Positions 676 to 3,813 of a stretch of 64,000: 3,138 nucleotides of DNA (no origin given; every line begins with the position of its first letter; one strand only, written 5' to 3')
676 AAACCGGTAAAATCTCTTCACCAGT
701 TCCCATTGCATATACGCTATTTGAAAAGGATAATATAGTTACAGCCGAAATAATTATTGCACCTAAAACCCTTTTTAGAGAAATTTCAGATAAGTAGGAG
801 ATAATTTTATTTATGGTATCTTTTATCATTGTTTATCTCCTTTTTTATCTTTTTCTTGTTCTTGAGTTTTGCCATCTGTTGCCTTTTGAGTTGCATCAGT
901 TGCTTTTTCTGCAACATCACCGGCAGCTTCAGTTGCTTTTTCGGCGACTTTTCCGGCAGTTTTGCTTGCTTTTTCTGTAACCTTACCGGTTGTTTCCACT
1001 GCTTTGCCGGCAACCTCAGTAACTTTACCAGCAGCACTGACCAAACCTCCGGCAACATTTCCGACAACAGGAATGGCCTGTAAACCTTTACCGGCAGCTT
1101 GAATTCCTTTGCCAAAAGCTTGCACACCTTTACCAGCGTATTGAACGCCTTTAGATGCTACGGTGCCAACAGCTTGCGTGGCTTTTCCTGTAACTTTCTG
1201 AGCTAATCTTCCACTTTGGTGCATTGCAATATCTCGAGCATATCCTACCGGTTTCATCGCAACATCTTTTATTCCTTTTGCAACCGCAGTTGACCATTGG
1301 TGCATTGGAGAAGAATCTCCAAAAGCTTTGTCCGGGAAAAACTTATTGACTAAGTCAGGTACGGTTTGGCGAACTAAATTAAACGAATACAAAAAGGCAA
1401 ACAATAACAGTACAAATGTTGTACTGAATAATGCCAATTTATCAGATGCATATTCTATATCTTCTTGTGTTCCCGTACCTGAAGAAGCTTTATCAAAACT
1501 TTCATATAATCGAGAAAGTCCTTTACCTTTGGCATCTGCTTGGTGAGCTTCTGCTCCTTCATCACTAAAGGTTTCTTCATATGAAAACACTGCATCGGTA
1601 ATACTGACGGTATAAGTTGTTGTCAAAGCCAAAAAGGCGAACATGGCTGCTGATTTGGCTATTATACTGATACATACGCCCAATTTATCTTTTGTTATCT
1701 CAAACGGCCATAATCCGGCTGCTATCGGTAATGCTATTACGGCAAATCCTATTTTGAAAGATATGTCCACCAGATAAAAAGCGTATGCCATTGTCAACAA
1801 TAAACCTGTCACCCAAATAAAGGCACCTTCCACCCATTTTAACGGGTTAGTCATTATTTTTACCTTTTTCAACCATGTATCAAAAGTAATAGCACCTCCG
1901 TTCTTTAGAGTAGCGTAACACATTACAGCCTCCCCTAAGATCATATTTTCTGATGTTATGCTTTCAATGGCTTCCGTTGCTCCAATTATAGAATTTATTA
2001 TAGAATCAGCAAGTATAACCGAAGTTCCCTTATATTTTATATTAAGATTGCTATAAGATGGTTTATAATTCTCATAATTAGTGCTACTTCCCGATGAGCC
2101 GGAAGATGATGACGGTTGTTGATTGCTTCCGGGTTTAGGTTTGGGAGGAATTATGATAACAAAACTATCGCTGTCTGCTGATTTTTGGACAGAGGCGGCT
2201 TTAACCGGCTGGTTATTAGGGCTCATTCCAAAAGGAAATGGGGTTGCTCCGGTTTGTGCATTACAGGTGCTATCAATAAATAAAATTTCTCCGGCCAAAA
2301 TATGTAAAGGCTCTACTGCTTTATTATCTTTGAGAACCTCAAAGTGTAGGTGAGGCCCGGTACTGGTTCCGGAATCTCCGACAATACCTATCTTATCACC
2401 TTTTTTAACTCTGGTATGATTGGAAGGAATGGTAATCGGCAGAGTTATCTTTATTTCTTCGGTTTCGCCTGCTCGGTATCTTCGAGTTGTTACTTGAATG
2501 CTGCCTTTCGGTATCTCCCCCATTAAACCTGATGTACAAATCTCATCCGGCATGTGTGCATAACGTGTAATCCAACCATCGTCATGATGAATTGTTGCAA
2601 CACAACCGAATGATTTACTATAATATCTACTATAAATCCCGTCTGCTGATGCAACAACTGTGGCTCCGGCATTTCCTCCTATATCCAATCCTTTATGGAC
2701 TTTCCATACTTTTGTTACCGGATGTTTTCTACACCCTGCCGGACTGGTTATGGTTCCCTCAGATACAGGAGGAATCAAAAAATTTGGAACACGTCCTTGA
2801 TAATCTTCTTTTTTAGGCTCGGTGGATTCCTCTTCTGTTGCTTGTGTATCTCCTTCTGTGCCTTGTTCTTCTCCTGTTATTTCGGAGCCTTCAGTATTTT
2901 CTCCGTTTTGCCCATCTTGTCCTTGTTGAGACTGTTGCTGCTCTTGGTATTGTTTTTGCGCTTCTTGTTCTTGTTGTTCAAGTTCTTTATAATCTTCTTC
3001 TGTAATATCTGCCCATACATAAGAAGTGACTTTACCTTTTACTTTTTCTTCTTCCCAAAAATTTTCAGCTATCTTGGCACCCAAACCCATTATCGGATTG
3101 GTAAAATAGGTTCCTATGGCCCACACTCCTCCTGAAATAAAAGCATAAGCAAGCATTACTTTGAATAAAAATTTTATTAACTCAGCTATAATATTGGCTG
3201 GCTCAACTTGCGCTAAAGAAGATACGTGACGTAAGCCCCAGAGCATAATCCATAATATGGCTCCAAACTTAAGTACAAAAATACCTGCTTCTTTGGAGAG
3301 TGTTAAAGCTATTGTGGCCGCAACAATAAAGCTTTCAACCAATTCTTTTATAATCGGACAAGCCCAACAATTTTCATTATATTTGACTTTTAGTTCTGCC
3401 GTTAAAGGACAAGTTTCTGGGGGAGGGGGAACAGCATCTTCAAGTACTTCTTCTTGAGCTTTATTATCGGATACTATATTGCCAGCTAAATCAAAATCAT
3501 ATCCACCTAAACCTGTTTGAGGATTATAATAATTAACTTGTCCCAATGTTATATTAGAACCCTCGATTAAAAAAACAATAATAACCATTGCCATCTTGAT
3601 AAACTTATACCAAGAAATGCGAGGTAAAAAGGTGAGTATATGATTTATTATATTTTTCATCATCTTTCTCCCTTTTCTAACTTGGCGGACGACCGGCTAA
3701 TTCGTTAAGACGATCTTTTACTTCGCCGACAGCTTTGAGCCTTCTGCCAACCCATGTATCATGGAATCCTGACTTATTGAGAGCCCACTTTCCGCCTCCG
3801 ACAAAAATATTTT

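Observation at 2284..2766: LytM/M23 peptidoglycan endopeptidase domain embedded inside a VirB6-like polytopic membrane protein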

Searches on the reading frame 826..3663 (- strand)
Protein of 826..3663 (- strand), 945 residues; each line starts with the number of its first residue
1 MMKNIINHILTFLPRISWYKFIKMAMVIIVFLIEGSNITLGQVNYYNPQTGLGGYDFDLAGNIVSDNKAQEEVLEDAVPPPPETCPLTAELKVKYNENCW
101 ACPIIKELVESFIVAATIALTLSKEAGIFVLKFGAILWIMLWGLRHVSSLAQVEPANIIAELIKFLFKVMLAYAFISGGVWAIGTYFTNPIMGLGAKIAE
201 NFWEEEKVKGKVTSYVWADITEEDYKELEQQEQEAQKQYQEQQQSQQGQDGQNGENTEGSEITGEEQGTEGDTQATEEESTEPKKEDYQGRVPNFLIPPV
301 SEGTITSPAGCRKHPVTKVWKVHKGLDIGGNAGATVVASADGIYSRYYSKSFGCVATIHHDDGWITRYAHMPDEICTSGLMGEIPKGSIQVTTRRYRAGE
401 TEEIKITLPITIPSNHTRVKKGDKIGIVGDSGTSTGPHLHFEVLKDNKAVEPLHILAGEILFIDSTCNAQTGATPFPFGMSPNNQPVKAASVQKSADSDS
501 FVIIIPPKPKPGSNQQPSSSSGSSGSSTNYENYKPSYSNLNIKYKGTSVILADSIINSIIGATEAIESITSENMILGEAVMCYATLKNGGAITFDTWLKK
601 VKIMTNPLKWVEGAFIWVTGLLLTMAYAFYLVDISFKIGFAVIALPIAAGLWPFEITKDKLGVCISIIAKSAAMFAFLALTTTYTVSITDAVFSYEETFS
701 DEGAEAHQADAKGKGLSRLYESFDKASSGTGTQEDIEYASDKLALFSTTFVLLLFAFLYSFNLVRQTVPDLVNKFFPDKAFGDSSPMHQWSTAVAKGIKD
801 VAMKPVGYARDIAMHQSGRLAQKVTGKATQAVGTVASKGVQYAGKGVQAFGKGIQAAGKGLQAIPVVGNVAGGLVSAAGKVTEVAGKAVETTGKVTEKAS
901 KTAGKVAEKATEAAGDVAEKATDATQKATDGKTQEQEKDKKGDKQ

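Call 3: search_protein_families(library=pfam, proteins=[window:826-3663:-], max_evalue=0.1)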
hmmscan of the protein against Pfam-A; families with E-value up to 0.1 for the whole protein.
window:826-3663:- (945 aa): 2 families
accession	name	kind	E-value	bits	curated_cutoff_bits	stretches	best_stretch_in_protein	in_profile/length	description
PF01551.29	Peptidase_M23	-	1.4e-17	64.1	28.7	2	415-452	59-96/96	Peptidase family M23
PF22251.1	PFF1_TM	-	0.044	13.7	32.3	1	172-281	84-204/300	Vacuolar membrane protease, transmembrane domain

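Call 4: search_protein_families(library=ncbifam, proteins=[window:826-3663:-], max_evalue=0.1)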
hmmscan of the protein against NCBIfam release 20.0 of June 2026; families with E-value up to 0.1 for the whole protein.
window:826-3663:- (945 aa): 12 families
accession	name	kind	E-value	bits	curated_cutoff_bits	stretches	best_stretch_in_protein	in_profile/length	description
NF008652.0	PRK11649.1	equivalog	3.8e-15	55.5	341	2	417-454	371-408/439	murein DD-endopeptidase MepM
NF053824.1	PdgNdpepShyC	equivalog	9.5e-15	54.4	700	2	260-373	230-347/429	peptidoglycan DD-endopeptidase ShyC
NF053825.1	PdgNdpepShyA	equivalog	2.5e-13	49.5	700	2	417-454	354-391/425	peptidoglycan DD-endopeptidase ShyA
NF052530.1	Heli_ShapePgp3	exception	1.6e-11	43.8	300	1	417-456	225-264/270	peptidoglycan metallopeptidase Pgp3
NF052336.1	PdgHdaseHSB100310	equivalog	2.2e-11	43.7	500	2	299-371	38-106/316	peptidoglycan hydrolase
NF040883.1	amid_act_ActS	equivalog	1e-08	34.7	375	1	272-371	84-186/242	amidase activator ActS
NF050804.1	CellDivDipMCaul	equivalog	2e-07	30.2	900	1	324-371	529-578/634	cell division endopeptidase DipM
NF053738.1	S2SprSpoIIQBc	equivalog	5e-05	23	250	1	417-457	182-224/232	stage II sporulation protein SpoIIQ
NF041208.1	celldiv_DipM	equivalog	0.00013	21.3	740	1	417-455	378-416/419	cell division endopeptidase DipM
NF008644.1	PRK11637.1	equivalog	0.0068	15.4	270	1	417-455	344-382/385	murein hydrolase activator EnvC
NF052529.1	PG_M23_Pgp6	exception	0.033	12.9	600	0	416-452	392-428/452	peptidoglycan metallopeptidase Pgp6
TIGR04319.1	SerAla_Lrha_rpt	domain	0.061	13.5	120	0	828-930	46-140/175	Ser-Ala-175 repeat protein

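Call 10: find_homologous_proteins(query=window:826-3663:-, max_evalue=0.001)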
Query window:826-3663:- (945 aa): 306 proteins with E <= 0.001 among 8000 candidates; the best 120 are listed.
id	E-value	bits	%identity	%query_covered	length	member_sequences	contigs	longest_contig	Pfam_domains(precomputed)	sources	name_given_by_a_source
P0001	0.0e+0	2130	100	100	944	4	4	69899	PF01551.30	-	-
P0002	0.0e+0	1028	57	90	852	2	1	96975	PF01551.30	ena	-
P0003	4.4e-290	983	56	88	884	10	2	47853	PF01551.30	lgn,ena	-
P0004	1.2e-190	654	46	80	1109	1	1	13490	PF01551.30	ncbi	-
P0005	2.3e-189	650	45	79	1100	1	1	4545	PF01551.30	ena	-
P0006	6.9e-186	638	42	91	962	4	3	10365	PF01551.30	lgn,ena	-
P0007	8.0e-186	638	43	93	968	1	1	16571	PF01551.30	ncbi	-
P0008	6.5e-185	635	42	91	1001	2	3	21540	PF01551.30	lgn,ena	-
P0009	1.2e-182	627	42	91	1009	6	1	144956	PF01551.30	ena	-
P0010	6.3e-176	605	41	91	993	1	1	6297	PF01551.30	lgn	-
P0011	9.0e-176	605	42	91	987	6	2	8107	PF01551.30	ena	-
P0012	6.7e-170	585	41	84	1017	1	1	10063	PF01551.30,PF04610.20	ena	-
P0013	6.3e-168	579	41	92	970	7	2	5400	PF01551.30,PF04610.20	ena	-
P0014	1.4e-166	574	40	85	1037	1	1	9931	PF01551.30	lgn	-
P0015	8.9e-163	562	42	81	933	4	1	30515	PF01551.30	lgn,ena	-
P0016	6.3e-162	559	42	81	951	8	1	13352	PF01551.30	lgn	-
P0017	3.1e-139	484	52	33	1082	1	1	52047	-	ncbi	-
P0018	6.3e-53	198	32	47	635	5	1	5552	PF01551.30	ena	-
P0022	6.1e-18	82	35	21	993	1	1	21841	PF01551.30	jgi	jgi:murein DD-endopeptidase MepM/ murein hydrolase activator NlpD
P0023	5.4e-13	66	34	18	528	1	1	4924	PF01551.30,PF07501.18,PF01476.27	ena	-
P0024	5.7e-13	66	34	17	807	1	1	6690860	PF01551.30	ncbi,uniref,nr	ncbi:M23 family metallopeptidase [Mesorhizobium sp. J8]|uniref:M23 family metallopeptidase n=1 Tax=M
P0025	1.5e-12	65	35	17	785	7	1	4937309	PF01551.30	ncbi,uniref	ncbi:M23 family metallopeptidase [Aminobacter sp. P9b]|uniref:M23 family metallopeptidase n=1 Tax=Am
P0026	2.1e-12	64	35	17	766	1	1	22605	PF01551.30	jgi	-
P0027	7.3e-12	62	33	22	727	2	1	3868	PF01551.30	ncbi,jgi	jgi:murein DD-endopeptidase MepM/ murein hydrolase activator NlpD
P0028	8.5e-12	62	34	17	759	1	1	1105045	PF01551.30,PF19425.5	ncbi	-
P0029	8.5e-12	62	34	17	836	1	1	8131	PF01551.30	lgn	-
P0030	1.6e-11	61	37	16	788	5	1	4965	PF01551.30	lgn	-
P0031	2.1e-11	61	37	16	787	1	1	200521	PF01551.30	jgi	jgi:murein DD-endopeptidase MepM/ murein hydrolase activator NlpD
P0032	2.1e-11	61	35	17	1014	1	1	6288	PF01551.30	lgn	-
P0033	5.5e-11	59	31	18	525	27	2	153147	PF01551.30,PF07501.18,PF01476.27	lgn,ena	-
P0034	7.6e-11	59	31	19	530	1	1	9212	PF01551.30,PF07501.18,PF01476.27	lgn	-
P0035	8.4e-11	59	35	17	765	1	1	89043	PF01551.30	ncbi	-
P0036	9.7e-11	59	35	17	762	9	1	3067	PF01551.30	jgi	jgi:murein DD-endopeptidase MepM/ murein hydrolase activator NlpD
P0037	9.8e-11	59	31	18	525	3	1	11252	PF01551.30,PF07501.18,PF01476.27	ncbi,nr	ncbi:MAG: M23 family metallopeptidase [Lachnospiraceae bacterium]|nr:M23 family metallopeptidase [La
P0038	1.8e-10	58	35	17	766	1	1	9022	PF01551.30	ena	-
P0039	2.0e-10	57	30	17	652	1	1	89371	PF01551.30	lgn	-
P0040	2.1e-10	57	31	18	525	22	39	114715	PF01551.30,PF07501.18,PF01476.27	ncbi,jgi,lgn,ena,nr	nr:M23 family metallopeptidase [uncultured Acetatifactor sp.]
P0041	2.5e-10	57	31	18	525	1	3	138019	PF01551.30,PF07501.18,PF01476.27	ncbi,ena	-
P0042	2.6e-10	57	34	17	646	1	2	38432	PF01551.30,PF01374.24,PF01476.27,PF01471.24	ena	-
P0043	2.9e-10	57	37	17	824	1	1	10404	PF01551.30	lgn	-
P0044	4.6e-10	56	31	20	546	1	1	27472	PF01551.30,PF07501.18,PF01476.27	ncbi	-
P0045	5.1e-10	56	30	20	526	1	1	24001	PF01551.30,PF07501.18,PF01476.27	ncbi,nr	ncbi:MAG: peptidoglycan DD-metalloendopeptidase family protein [Lachnospiraceae bacterium]|nr:peptid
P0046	5.1e-10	56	35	16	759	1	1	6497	PF01551.30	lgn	-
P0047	6.5e-10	56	31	18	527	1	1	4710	PF01551.30,PF07501.18,PF01476.27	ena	-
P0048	1.0e-9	55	29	18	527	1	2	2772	PF01551.30,PF07501.18,PF01476.27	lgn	-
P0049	1.3e-9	55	31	18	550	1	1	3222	PF01551.30,PF07501.18,PF01476.27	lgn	-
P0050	1.3e-9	55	31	18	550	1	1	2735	PF01551.30,PF07501.18,PF01476.27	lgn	-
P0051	1.5e-9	55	35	17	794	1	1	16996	PF01551.30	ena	-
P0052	1.5e-9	55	32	19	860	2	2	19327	PF01551.30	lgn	-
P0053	1.6e-9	55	30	18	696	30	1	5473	PF01551.30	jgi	jgi:murein DD-endopeptidase MepM/ murein hydrolase activator NlpD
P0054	1.9e-9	54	31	20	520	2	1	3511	PF01551.30,PF08486.16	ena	-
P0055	2.0e-9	54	34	17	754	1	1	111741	PF01551.30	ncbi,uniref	ncbi:peptidoglycan DD-metalloendopeptidase family protein [Aestuariibius sp. 2305UL40-4]|uniref:pept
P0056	2.4e-9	54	35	16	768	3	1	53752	PF01551.30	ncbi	-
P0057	2.5e-9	54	33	19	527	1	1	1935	PF01551.30,PF07501.18,PF01476.27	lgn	-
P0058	2.6e-9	54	29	18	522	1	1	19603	PF01551.30,PF07501.18,PF01476.27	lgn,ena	-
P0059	2.7e-9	54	29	18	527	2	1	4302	PF01551.30,PF07501.18,PF01476.27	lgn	-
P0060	3.6e-9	53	30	18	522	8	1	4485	PF01551.30,PF07501.18,PF01476.27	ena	-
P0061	3.7e-9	53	31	21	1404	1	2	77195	PF01551.30,PF01832.26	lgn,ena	-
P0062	5.2e-9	53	35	16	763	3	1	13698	PF01551.30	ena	-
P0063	5.3e-9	53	36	16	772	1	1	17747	PF01551.30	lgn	-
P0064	5.4e-9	53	31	17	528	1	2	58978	PF01551.30,PF07501.18,PF01476.27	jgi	-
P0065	6.2e-9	53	32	17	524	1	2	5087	PF01551.30,PF07501.18,PF01476.27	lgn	-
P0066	6.3e-9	53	28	25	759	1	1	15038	PF01551.30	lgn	-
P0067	7.1e-9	52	29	18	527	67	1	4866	PF01551.30,PF07501.18,PF01476.27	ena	-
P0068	9.1e-9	52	30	18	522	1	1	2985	PF01551.30,PF07501.18,PF01476.27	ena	-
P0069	9.2e-9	52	32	17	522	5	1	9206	PF01551.30,PF07501.18,PF01476.27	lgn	-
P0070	9.2e-9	52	30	18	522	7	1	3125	PF01551.30,PF07501.18,PF01476.27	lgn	-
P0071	1.0e-8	52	29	18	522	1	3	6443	PF01551.30,PF07501.18,PF01476.27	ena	-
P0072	1.1e-8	52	29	18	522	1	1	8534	PF01551.30,PF07501.18,PF01476.27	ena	-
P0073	1.1e-8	52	29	18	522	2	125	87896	PF01551.30,PF07501.18,PF01476.27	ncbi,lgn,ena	-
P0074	1.4e-8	51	30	17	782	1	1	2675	PF01551.30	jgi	jgi:murein DD-endopeptidase MepM/ murein hydrolase activator NlpD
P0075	1.4e-8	51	32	14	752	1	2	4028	PF01551.30,PF05569.18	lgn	-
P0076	1.5e-8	51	29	18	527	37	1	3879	PF01551.30,PF07501.18,PF01476.27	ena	-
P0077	1.5e-8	51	29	18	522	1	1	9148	PF01551.30,PF07501.18,PF01476.27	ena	-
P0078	2.2e-8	51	28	19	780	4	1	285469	PF01551.30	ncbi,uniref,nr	ncbi:peptidoglycan DD-metalloendopeptidase family protein [Celeribacter naphthalenivorans]|uniref:pe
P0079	2.3e-8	51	29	18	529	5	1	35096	PF01551.30,PF07501.18,PF01476.27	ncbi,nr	ncbi:MAG: peptidoglycan DD-metalloendopeptidase family protein [Lachnospiraceae bacterium]|nr:peptid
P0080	2.4e-8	51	33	18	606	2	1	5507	PF01551.30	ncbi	-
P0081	2.7e-8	50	33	17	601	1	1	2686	PF01551.30,PF10135.15,PF01464.26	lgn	-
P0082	2.9e-8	50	35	14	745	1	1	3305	PF01551.30,PF05569.18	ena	-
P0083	3.0e-8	50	35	14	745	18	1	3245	PF01551.30,PF05569.18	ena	-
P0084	3.2e-8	50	30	17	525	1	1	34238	PF01551.30,PF07501.18,PF01476.27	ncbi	-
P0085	3.2e-8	50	31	17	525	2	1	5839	PF01551.30,PF07501.18,PF01476.27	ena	-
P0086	3.6e-8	50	30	17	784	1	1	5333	PF01551.30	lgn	-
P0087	4.1e-8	50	29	18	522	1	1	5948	PF01551.30,PF07501.18,PF01476.27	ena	-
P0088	5.5e-8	49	29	18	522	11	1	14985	PF01551.30,PF07501.18,PF01476.27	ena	-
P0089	5.7e-8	49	33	17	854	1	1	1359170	PF01551.30,PF19425.5,PF22310.3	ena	-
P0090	5.8e-8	49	35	16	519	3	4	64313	PF01551.30,PF07501.18,PF01476.27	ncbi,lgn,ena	-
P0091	5.9e-8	49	29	18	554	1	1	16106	PF01551.30,PF07501.18,PF01476.27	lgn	-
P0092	6.5e-8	49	29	18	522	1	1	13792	PF01551.30,PF07501.18,PF01476.27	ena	-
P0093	6.9e-8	49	35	18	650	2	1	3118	PF01551.30,PF07501.18,PF01476.27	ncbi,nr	ncbi:MAG: peptidoglycan DD-metalloendopeptidase family protein, partial [Clostridia bacterium]|nr:pe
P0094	7.1e-8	49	32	16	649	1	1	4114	PF01551.30,PF00877.26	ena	-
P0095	8.3e-8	49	29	18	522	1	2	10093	PF01551.30,PF07501.18,PF01476.27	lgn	-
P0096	8.3e-8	49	29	18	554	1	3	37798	PF01551.30,PF07501.18,PF01476.27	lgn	-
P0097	9.2e-8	49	30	17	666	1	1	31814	PF01551.30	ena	-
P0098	9.8e-8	49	35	14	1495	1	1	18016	PF01551.30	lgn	-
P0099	1.1e-7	48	36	17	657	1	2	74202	PF01551.30,PF07501.18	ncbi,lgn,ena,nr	ncbi:MAG: M23 family metallopeptidase [Clostridia bacterium]|nr:M23 family metallopeptidase [Clostri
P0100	1.1e-7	48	33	17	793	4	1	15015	PF01551.30,PF05569.18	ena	-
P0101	1.2e-7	48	30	23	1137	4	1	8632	PF01551.30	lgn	-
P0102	1.2e-7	48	33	17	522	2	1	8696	PF01551.30,PF07501.18,PF01476.27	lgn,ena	-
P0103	1.2e-7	48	36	17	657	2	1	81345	PF01551.30,PF07501.18,PF01476.27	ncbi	-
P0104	1.2e-7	48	36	17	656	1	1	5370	PF01551.30,PF07501.18,PF01476.27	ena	-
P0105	1.4e-7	48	36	17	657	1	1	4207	PF01551.30,PF07501.18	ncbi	-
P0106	1.5e-7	48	36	17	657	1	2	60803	PF01551.30,PF07501.18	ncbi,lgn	-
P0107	1.5e-7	48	32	17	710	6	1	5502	PF01551.30,PF05569.18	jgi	jgi:beta-lactamase regulating signal transducer with metallopeptidase domain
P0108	1.7e-7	48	34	16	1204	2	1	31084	PF01551.30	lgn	-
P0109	1.8e-7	48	36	17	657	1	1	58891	PF01551.30,PF07501.18,PF01476.27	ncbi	-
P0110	1.9e-7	48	29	18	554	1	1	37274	PF01551.30,PF07501.18,PF01476.27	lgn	-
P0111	2.2e-7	47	34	17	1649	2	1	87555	PF01551.30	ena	-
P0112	2.2e-7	47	31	17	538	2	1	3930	PF01551.30,PF19425.5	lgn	-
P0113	2.3e-7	47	32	17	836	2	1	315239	PF01551.30,PF00877.26,PF05382.20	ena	-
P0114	2.7e-7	47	36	17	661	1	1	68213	PF01551.30,PF07501.18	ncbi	-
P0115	2.9e-7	47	36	17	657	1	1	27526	PF01551.30,PF07501.18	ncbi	-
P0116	2.9e-7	47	28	26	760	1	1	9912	PF01551.30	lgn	-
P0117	2.9e-7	47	36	17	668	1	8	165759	PF01551.30,PF07501.18,PF01476.27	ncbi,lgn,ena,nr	ncbi:MAG: M23 family metallopeptidase [Clostridia bacterium]|nr:M23 family metallopeptidase [Clostri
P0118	3.0e-7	47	36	17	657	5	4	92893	PF01551.30,PF07501.18,PF01476.27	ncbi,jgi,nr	ncbi:MAG: M23 family metallopeptidase [Ruminococcaceae bacterium]|nr:M23 family metallopeptidase [Os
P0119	3.1e-7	47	35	18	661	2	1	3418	PF01551.30,PF07501.18,PF01476.27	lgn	-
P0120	3.9e-7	47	36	17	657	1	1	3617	PF01551.30,PF07501.18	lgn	-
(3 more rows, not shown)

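Call 16: find_encoding_contigs(protein=P0009, flank=10000, max_places=2)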
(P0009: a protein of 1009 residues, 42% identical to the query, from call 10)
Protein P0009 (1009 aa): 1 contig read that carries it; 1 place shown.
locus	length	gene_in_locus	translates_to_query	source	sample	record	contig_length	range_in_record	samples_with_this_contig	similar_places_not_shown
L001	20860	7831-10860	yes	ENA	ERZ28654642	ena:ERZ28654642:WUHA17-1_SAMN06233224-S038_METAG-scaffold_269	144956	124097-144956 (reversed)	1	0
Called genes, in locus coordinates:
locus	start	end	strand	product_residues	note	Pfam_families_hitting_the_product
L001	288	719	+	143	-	PF27226:AF_1845 (weak)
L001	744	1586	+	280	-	-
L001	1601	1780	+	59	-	-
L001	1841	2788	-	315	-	-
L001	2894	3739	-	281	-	-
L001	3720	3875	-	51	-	-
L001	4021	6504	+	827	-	-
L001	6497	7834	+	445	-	-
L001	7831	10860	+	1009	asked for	PF01551:Peptidase_M23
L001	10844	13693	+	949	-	PF04610:TrbL (weak)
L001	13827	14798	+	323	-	PF01381:HTH_3, PF04545:Sigma70_r4 (faint), PF12844:HTH_19 (weak), PF13443:HTH_26 (faint), PF13560:HTH_31, PF01381:HTH_3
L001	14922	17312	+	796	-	-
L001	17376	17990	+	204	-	-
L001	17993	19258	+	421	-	-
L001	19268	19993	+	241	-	-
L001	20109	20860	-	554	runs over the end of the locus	PF00669:Flagellin_N, PF00700:Flagellin_C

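Call 17: find_encoding_contigs(protein=P0002, flank=10000, max_places=2)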
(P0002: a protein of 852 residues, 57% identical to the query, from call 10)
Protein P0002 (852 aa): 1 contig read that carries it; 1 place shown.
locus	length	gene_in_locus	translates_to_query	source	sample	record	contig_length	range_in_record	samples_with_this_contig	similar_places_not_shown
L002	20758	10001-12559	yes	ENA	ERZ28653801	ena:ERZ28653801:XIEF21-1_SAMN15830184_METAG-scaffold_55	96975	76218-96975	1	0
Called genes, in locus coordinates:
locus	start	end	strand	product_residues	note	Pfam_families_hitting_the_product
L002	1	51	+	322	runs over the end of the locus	PF00437:T2SSE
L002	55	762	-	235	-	-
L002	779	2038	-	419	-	-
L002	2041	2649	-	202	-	-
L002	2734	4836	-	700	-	-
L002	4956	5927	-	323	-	PF01381:HTH_3, PF12844:HTH_19 (weak), PF13413:HTH_25 (faint), PF13443:HTH_26 (weak), PF13560:HTH_31, PF01381:HTH_3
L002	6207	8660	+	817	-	PF04610:TrbL (faint)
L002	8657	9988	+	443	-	-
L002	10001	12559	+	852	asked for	PF01551:Peptidase_M23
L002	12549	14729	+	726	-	-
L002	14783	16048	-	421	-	PF00675:Peptidase_M16, PF05193:Peptidase_M16_C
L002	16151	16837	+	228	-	PF01965:DJ-1_PfpI (faint)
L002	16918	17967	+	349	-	PF01116:F_bP_aldolase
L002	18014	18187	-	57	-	-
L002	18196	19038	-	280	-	-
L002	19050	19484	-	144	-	PF27226:AF_1845 (faint)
